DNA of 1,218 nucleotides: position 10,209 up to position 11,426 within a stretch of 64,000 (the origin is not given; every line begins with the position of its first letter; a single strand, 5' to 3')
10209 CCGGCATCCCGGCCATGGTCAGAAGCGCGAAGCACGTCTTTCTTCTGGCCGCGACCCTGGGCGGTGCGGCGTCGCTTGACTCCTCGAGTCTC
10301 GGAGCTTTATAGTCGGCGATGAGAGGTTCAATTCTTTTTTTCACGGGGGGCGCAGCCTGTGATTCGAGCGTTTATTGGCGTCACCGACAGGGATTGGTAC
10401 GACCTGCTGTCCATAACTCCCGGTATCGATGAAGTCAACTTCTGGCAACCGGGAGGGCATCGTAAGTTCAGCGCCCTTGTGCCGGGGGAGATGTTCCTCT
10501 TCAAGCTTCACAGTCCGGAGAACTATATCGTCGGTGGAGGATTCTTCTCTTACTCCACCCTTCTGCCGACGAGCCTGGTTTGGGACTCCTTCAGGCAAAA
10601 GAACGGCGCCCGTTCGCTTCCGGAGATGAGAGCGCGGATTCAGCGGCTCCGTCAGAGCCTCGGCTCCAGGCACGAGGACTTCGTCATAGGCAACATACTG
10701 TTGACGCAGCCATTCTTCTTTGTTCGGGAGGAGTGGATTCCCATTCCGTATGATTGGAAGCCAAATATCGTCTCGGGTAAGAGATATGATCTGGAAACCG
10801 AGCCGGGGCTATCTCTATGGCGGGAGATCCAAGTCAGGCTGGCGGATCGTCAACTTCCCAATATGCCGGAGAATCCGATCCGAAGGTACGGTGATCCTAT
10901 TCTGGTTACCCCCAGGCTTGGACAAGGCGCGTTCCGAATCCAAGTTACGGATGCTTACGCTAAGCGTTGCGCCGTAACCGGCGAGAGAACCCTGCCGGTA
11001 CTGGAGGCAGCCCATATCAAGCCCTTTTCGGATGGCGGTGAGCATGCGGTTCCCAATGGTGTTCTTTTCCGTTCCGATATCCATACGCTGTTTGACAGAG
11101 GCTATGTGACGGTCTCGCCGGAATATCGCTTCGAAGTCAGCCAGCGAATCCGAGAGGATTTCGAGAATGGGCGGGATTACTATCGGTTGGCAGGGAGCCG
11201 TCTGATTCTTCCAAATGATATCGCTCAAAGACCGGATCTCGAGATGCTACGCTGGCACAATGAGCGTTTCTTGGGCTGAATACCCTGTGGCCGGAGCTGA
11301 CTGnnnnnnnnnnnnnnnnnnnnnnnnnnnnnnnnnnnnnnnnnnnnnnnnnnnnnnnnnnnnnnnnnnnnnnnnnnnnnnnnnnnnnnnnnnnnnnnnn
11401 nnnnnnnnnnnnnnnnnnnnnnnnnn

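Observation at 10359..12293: Tandem reader-domain::HNH nucleases: candidate two-gene modification-dependent defence islet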

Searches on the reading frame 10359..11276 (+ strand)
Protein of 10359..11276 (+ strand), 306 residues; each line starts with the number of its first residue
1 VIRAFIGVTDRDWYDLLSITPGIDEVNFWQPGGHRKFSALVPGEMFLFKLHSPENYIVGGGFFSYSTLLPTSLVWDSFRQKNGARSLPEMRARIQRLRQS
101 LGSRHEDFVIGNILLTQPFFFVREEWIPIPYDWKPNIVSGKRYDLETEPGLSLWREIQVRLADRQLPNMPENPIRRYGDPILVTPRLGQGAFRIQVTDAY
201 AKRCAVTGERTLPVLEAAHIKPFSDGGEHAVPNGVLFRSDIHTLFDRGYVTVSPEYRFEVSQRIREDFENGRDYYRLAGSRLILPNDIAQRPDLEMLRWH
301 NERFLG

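Call 3: search_protein_families(library=pfam, proteins=[window:10359-11276:+], max_evalue=1)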
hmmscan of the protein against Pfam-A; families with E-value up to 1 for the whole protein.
window:10359-11276:+ (306 aa): 1 family
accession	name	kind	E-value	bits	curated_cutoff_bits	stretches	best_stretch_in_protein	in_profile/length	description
PF13391.12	HNH_2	-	5.3e-11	42.6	21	1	204-252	1-65/66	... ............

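Call 4: search_protein_families(library=padloc, proteins=[window:10359-11276:+], max_evalue=1)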
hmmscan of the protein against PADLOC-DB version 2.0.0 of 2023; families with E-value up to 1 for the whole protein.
window:10359-11276:+ (306 aa): 3 families
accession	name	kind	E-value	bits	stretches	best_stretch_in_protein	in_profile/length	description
PDLC04132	HNH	-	2.8e-15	54.2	1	182-303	147-270/286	-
PDLC03546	HNH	-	3.8e-09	34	1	180-302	150-274/282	Type II restriction enzyme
PDLC03529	REase_II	-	0.00073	16.8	1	209-267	289-350/389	Type II restriction enzyme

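Call 5: search_protein_families(library=ncbifam, proteins=[window:10359-11276:+], max_evalue=1)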
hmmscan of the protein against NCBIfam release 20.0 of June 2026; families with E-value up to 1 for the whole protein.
window:10359-11276:+ (306 aa): 1 family
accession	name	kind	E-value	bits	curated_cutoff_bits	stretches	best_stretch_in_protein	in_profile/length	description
NF045808.1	PT-DNA_restrict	exception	4.5e-16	58.8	180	1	189-303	162-281/284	phosphorothioated DNA-binding restriction endonuclease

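Call 6: search_solved_structures(query=window:10359-11276:+, max_evalue=10, show_alignments=2)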
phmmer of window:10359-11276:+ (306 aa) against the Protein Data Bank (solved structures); distinct sequences matched with E-value up to 10: 1.
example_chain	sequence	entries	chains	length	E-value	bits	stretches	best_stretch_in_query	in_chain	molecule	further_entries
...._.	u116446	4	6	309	6.9e-06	28.9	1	182-267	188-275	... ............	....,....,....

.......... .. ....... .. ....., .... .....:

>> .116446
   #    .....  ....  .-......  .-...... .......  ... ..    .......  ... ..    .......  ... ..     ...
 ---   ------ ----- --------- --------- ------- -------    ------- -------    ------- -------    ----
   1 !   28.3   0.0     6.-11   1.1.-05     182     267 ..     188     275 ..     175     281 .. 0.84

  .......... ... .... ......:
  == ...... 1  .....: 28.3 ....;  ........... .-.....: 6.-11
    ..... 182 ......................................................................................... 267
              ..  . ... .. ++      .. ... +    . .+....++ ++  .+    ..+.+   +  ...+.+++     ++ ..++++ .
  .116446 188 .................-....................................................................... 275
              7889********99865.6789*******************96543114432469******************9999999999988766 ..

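Call 8: find_homologous_proteins(query=window:10359-11276:+)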
Query window:10359-11276:+ (306 aa): 8000 proteins with E <= 0.001 among 8000 candidates; the best 120 are listed.
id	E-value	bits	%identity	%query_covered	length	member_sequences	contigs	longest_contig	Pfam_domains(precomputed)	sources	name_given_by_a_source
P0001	1.6e-209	713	100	100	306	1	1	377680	PF13391.13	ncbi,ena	-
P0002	1.5e-157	542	76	100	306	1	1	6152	PF13391.13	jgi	jgi:putative restriction endonuclease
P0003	1.5e-157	542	76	100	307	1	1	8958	PF13391.13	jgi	jgi:putative restriction endonuclease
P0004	2.9e-154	531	73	100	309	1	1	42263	PF13391.13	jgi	-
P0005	1.3e-153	529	73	100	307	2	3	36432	PF13391.13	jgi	jgi:putative restriction endonuclease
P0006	1.3e-153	529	75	100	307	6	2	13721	PF13391.13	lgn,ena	-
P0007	7.2e-151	520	72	100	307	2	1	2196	PF13391.13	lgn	-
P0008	1.7e-150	519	71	100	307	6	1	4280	PF13391.13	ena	-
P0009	2.5e-150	518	72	99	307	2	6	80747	PF13391.13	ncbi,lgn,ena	-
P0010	6.6e-149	514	71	100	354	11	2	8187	PF13391.13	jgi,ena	-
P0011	2.0e-144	499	67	100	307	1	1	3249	PF13391.13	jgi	jgi:putative restriction endonuclease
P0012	6.3e-142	491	68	100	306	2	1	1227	PF13391.13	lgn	-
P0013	1.2e-138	480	67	100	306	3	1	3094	PF13391.13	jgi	jgi:putative restriction endonuclease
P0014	6.3e-138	478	68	100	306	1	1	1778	PF13391.13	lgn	-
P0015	6.8e-137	474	66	100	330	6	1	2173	PF13391.13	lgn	-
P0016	9.9e-136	470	66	100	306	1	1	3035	PF13391.13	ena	-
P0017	1.9e-131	456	65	100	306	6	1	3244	PF13391.13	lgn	-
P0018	2.6e-126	439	61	100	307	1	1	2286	PF13391.13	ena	-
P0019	9.1e-125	434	61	98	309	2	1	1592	PF13391.13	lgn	-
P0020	3.5e-124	432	60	100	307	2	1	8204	PF13391.13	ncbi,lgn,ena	-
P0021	5.4e-124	432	60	98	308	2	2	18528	PF13391.13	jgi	jgi:putative restriction endonuclease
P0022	6.2e-124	432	62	100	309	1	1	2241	PF13391.13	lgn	-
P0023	6.4e-124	432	59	100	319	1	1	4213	PF13391.13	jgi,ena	-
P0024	7.2e-124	431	62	99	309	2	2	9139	PF13391.13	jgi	jgi:putative restriction endonuclease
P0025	1.8e-123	430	61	100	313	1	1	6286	PF13391.13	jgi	jgi:putative restriction endonuclease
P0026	2.5e-123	430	60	98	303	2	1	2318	PF13391.13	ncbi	-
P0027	3.1e-123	429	60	98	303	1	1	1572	PF13391.13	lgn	-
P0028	5.2e-123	429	60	100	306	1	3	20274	PF13391.13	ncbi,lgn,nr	ncbi:MAG TPA: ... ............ [Myxococcales bacterium]|nr:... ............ [Myxococcales bacterium]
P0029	6.6e-123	428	60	98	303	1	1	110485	PF13391.13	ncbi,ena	-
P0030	7.6e-123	428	59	98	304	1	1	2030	PF13391.13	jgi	jgi:putative restriction endonuclease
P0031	1.0e-122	428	60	98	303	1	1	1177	PF13391.13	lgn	-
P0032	2.0e-122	427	61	98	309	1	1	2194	PF13391.13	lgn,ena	-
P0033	2.3e-122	427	56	99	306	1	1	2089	PF13391.13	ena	-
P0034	5.5e-122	425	60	98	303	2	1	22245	PF13391.13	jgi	jgi:putative restriction endonuclease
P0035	5.8e-122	425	60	99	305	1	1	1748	PF13391.13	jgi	jgi:putative restriction endonuclease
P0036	7.0e-122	425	60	98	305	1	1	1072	PF13391.13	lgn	-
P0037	7.1e-122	425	59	99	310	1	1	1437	PF13391.13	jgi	jgi:putative restriction endonuclease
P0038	9.5e-122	425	61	98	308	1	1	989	PF13391.13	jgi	jgi:putative restriction endonuclease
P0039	1.0e-121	424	62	98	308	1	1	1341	PF13391.13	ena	-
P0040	1.0e-121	424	61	100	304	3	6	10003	PF13391.13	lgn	-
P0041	1.1e-121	424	59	100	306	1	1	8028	PF13391.13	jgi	jgi:putative restriction endonuclease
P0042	1.4e-121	424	60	100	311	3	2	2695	PF13391.13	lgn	-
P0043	1.5e-121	424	57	99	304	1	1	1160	PF13391.13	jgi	jgi:putative restriction endonuclease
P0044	1.7e-121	424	61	98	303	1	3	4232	PF13391.13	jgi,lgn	jgi:putative restriction endonuclease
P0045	2.0e-121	423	60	98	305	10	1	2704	PF13391.13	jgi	jgi:putative restriction endonuclease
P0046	2.2e-121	423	60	98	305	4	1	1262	PF13391.13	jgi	jgi:putative restriction endonuclease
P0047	2.2e-121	423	59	98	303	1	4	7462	PF13391.13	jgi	jgi:putative restriction endonuclease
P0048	3.1e-121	423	61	98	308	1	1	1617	PF13391.13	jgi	jgi:putative restriction endonuclease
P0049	3.3e-121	423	62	99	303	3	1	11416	PF13391.13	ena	-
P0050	3.4e-121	423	59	99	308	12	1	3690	PF13391.13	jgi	jgi:putative restriction endonuclease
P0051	3.5e-121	423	61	98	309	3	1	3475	PF13391.13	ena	-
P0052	4.0e-121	422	60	99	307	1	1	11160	PF13391.13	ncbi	ncbi:MAG: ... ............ [Gemmatimonadota bacterium]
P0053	4.8e-121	422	57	98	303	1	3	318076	PF13391.13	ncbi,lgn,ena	-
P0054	4.8e-121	422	58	98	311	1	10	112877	PF13391.13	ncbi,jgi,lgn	-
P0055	5.0e-121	422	59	99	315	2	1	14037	PF13391.13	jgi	jgi:putative restriction endonuclease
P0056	5.1e-121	422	60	98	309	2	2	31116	PF13391.13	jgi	-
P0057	5.4e-121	422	61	100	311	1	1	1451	PF13391.13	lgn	-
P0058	5.7e-121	422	59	98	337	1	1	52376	PF13391.13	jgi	jgi:putative restriction endonuclease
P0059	6.6e-121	422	59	100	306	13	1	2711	PF13391.13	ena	-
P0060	6.8e-121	422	61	99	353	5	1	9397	PF13391.13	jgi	-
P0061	7.6e-121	422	58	99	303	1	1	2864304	PF13391.13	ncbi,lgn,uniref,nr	ncbi:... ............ [Desulfohalobium retbaense]|uniref:Restriction endonuclease n=1 Tax=Desulfohal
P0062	8.3e-121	421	59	98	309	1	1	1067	PF13391.13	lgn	-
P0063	8.6e-121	421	58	98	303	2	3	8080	PF13391.13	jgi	-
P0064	9.9e-121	421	61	98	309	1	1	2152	PF13391.13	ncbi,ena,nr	ncbi:MAG TPA: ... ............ [Deltaproteobacteria bacterium]|nr:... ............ [Deltaproteobacte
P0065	1.0e-120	421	59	100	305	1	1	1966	PF13391.13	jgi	jgi:putative restriction endonuclease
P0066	1.0e-120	421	62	98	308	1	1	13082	PF13391.13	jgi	jgi:putative restriction endonuclease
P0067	1.0e-120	421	59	98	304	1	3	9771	PF13391.13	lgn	-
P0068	1.0e-120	421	61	98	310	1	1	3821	PF13391.13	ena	-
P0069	1.1e-120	421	61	99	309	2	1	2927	PF13391.13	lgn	-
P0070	1.2e-120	421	59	98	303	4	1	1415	PF13391.13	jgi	jgi:putative restriction endonuclease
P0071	1.2e-120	421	60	98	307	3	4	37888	PF13391.13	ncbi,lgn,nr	ncbi:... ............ [Myxococcota bacterium]|nr:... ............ [Myxococcota bacterium]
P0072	1.2e-120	421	60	99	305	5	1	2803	PF13391.13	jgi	jgi:putative restriction endonuclease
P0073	1.2e-120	421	58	100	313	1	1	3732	PF13391.13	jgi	jgi:putative restriction endonuclease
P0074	1.2e-120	421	58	100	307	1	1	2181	PF13391.13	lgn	-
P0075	1.3e-120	421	60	98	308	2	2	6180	PF13391.13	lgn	-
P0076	1.3e-120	421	60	100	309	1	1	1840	PF13391.13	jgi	jgi:putative restriction endonuclease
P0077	1.5e-120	421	60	100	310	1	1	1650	PF13391.13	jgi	jgi:putative restriction endonuclease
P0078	1.5e-120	421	59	98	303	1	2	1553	PF13391.13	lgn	-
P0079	1.6e-120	420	61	99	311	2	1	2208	PF13391.13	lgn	-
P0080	1.6e-120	420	58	98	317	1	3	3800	PF13391.13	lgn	-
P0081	1.7e-120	420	57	100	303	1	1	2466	PF13391.13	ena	-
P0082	1.7e-120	420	59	100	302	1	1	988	PF13391.13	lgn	-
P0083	1.9e-120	420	61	98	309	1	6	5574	PF13391.13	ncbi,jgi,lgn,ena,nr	ncbi:MAG TPA: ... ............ [Deltaproteobacteria bacterium]|nr:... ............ [Deltaproteobacte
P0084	2.1e-120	420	59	98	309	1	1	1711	PF13391.13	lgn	-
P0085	2.1e-120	420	60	99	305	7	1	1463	PF13391.13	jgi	-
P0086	2.2e-120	420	60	100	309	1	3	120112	PF13391.13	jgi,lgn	jgi:putative restriction endonuclease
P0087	2.3e-120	420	58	100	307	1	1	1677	PF13391.13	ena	-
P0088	2.5e-120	420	60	98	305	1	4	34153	PF13391.13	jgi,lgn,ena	-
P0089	2.7e-120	420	60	98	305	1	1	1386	PF13391.13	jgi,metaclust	metaclust:\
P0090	2.7e-120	420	59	99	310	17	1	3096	PF13391.13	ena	-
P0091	2.9e-120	420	59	100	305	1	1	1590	PF13391.13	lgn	-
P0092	2.9e-120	420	61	98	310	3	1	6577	PF13391.13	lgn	-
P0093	3.0e-120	420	60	99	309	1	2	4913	PF13391.13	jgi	jgi:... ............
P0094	3.1e-120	420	60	99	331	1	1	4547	PF13391.13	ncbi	-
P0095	3.2e-120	419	58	98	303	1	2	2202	PF13391.13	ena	-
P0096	3.4e-120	419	58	98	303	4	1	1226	PF13391.13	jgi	jgi:putative restriction endonuclease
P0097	3.8e-120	419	58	98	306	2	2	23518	PF13391.13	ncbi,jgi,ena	-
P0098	4.1e-120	419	61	100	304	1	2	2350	PF13391.13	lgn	-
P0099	4.7e-120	419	56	98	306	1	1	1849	PF13391.13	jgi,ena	-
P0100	5.5e-120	419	60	100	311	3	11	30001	PF13391.13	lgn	-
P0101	5.5e-120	419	61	98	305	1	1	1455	PF13391.13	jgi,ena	jgi:putative restriction endonuclease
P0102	6.5e-120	418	61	98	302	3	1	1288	PF13391.13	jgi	jgi:putative restriction endonuclease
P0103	7.1e-120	418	60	98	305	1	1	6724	PF13391.13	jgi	jgi:putative restriction endonuclease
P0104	7.7e-120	418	59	100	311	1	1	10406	PF13391.13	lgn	-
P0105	8.7e-120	418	59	98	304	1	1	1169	PF13391.13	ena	-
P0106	8.9e-120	418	60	98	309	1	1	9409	PF13391.13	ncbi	-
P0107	9.1e-120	418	59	98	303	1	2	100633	PF13391.13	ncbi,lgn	-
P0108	9.9e-120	418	56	98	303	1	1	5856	PF13391.13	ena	-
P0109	1.2e-119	418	60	98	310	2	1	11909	PF13391.13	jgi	-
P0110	1.2e-119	418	59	98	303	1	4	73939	PF13391.13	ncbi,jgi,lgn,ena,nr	ncbi:MAG TPA: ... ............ [Thermoanaerobaculia bacterium]|nr:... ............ [Thermoanaerobacu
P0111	1.2e-119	418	58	100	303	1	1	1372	PF13391.13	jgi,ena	-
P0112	1.3e-119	417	62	98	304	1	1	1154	PF13391.13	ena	-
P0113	1.3e-119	417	61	100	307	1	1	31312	PF13391.13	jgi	jgi:putative restriction endonuclease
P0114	1.3e-119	417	60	100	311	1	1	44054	PF13391.13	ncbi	-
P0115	1.4e-119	417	59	99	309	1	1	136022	PF13391.13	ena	-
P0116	1.5e-119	417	57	98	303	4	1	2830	PF13391.13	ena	-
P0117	1.5e-119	417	61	98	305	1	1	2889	PF13391.13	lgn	-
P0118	1.5e-119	417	58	98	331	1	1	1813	PF13391.13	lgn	-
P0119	1.6e-119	417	60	98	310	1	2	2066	PF13391.13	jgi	jgi:putative restriction endonuclease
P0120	1.7e-119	417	58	100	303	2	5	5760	PF13391.13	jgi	jgi:putative restriction endonuclease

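Call 16: predict_structure(alignment_id=A1)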
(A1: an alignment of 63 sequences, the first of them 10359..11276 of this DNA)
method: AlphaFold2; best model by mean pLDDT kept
length: 306 residues; sequences in the alignment: 63
mean_pLDDT: 87.3   pTM: 0.77
mean pLDDT of the five models: 87.3, 85.6, 82.1, 82.1, 81.2
residues with pLDDT >= 90: 192; 70-90: 85; 50-70: 11; < 50: 18
segments of 3 or more residues with pLDDT < 50: 166-175, 178-185
pLDDT, mean of each block of 10 residues (from residue 1): 92 94 89 84 94 93 92 90 94 87 78 93 96 89 96 95 58 45 58 90 91 81 87 94 93 97 86 90 96 96 90
secondary structure, 60 per line:
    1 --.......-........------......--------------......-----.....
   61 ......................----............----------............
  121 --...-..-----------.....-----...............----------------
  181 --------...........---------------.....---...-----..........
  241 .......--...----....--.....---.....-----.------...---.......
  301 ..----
elements in order: E3-9 H11-18 E25-30 E45-50 E56-70 H71-82 H87-98 E109-120 E140-144 H150-164 H189-199 E215-219 E234-238 H239-247 E250-252 E257-260 H263-267 H271-275 H294-302

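Call 22: fold_search(model_id=the predicted structure, library=pdb)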
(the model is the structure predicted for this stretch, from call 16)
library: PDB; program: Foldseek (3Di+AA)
matches with E <= 10: 203; with E <= 0.001: 12
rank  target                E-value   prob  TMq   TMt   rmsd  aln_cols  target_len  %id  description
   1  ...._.                5.8e-08  1.00  0.27  0.27  22.0       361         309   12  VcaM4I restriction endonuclease in the absence of DNA (released 2020-12-16)
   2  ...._B                2.1e-07  1.00  0.29  0.29  21.4       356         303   13  VcaM4I restriction endonuclease in the absence of DNA (released 2020-12-16)
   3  6ghs                  8.1e-06  1.00  0.29  0.31  12.4       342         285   12  Modification dependent TagI restriction endonuclease (released 2018-08-29)
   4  5y6b_A                3.9e-04  1.00  0.32  0.60   4.8       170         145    8  Crystal structure of ZmASCH Y47F mutant protein from Zymomonas mobilis (released 2018-07-18)
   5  5y6b_B                3.9e-04  1.00  0.30  0.59   5.6       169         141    8  Crystal structure of ZmASCH Y47F mutant protein from Zymomonas mobilis (released 2018-07-18)
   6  2kku_MODEL_1_A        5.2e-04  1.00  0.32  0.63   4.2       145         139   16  Solution structure of protein af2351 from Archaeoglobus fulgidus. Northeast Structural Genomics Consortium tar (released 2009-07-14)
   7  5guq_C                5.2e-04  1.00  0.31  0.57   5.5       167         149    8  Crystal structure of ASCH from Zymomonas mobilis (released 2017-08-30)
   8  5y6b_D                5.9e-04  1.00  0.31  0.61   5.7       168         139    8  Crystal structure of ZmASCH Y47F mutant protein from Zymomonas mobilis (released 2018-07-18)
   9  5gus_B                7.0e-04  1.00  0.30  0.56   5.8       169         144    7  Crystal structure of ASCH domain from Zymomonas mobilis (released 2017-08-30)
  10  5guq_A                7.9e-04  1.00  0.31  0.59   5.5       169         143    8  Crystal structure of ASCH from Zymomonas mobilis (released 2017-08-30)
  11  5y6c_A                9.4e-04  1.00  0.29  0.56   6.2       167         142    9  Crystal structure of ZmASCH S128A mutant protein from Zymomonas mobilis (released 2018-07-18)
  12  5gus_A                9.9e-04  1.00  0.33  0.61   4.6       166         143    7  Crystal structure of ASCH domain from Zymomonas mobilis (released 2017-08-30)
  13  5zmm_F                7.7e-03  0.41  0.18  0.13  16.7       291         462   12  Structure of the Type IV phosphorothioation-dependent restriction endonuclease ScoMcrA (released 2018-09-26)
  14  5zmm_D                9.8e-03  0.35  0.18  0.14  16.7       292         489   12  Structure of the Type IV phosphorothioation-dependent restriction endonuclease ScoMcrA (released 2018-09-26)
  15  5zmm_C                1.2e-02  0.35  0.19  0.13  16.8       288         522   12  Structure of the Type IV phosphorothioation-dependent restriction endonuclease ScoMcrA (released 2018-09-26)
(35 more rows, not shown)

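Call 25: find_encoding_contigs(protein=P0001, flank=10000, max_places=2)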
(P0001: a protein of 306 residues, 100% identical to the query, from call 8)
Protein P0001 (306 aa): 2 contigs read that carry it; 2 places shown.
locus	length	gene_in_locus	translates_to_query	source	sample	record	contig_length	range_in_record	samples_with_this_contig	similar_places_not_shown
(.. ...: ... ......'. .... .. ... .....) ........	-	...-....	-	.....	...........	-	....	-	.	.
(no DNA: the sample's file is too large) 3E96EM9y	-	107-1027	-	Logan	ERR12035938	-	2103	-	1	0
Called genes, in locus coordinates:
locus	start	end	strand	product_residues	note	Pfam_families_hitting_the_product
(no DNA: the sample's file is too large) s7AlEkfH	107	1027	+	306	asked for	PF13391:HNH_2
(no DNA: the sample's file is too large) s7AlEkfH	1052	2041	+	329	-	PF13391:HNH_2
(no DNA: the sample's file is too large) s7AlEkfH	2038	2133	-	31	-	?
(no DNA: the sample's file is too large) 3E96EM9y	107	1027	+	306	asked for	PF13391:HNH_2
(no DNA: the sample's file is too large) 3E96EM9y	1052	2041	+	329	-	PF13391:HNH_2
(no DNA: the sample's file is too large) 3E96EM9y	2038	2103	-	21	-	?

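Call 31: search_protein_families(library=pfam, alignment_id=A1, max_evalue=1)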
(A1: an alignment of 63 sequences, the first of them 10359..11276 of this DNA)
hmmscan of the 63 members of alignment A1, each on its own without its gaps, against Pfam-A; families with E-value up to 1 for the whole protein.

A. member 1, window:10359-11276:+ (306 aa): 1 family
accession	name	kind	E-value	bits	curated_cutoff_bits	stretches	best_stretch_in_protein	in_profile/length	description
PF13391.12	HNH_2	-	5.3e-11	42.6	21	1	204-252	1-65/66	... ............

B. families by the number of members that match (of 63 scanned): 10 families
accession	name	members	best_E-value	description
PF13391.12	HNH_2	63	3.1e-14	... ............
PF01844.29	HNH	30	0.0031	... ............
PF02311.25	AraC_binding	2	0.012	AraC-like ligand binding domain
PF04534.17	Herpes_UL56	2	0.077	Herpesvirus UL56 protein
PF02244.21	Propep_M14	2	0.14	Carboxypeptidase activation peptide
PF05470.18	eIF-3c_N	1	0.061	Eukaryotic translation initiation factor 3 subunit 8 N-terminus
PF22185.1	AF_0924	1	0.067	Uncharacterized protein AF_0924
PF09596.15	MamL-1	1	0.15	MamL-1 domain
PF14279.12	HNH_5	1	0.18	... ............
PF02655.19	ATP-grasp_3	1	0.3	ATP-grasp domain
